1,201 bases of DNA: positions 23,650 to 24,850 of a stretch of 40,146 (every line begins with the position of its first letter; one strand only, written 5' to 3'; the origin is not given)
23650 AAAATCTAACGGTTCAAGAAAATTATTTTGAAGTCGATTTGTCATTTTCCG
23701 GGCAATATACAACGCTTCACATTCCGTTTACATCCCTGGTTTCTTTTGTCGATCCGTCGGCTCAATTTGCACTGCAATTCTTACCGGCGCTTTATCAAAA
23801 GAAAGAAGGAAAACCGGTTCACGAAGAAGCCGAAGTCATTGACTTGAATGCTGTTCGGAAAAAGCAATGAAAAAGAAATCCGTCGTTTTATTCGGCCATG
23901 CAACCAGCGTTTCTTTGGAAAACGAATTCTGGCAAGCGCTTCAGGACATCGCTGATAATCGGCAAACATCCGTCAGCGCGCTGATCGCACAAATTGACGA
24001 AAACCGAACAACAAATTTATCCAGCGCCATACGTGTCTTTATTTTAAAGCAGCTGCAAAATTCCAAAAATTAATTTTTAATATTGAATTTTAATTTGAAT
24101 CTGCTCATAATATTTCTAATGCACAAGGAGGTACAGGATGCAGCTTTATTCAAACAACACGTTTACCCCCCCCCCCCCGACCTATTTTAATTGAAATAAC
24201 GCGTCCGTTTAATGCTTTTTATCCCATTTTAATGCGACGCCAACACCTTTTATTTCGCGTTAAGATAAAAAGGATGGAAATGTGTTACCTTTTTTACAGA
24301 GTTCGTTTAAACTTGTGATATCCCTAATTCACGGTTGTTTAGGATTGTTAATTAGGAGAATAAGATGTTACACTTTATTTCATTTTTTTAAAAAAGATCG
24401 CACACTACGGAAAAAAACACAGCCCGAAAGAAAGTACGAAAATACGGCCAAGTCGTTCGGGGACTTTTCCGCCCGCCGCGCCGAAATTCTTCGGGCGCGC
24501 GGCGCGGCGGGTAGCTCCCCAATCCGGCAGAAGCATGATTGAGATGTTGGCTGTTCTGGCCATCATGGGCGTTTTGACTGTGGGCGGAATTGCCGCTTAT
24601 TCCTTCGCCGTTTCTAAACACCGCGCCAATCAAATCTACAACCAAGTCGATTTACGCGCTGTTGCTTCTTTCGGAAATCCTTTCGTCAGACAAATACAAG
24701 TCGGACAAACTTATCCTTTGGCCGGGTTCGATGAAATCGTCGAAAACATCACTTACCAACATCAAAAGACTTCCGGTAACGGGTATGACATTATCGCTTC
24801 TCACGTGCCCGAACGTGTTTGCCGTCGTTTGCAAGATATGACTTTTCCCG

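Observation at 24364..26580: Giant cysteine-knotted pilin-like protein: a normal pilin head fused to about 535 residues with about 80 cysteines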

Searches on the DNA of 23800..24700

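Call 75: search_rna_families(source=window, start=23800, end=24700, threshold=evalue, max_evalue=1)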
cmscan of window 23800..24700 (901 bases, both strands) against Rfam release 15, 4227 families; matches with E-value up to 1: 0.
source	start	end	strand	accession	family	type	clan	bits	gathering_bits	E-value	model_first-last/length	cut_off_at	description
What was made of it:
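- Tried and rejected: Rfam on 23800-24700 gave no match (call 75).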
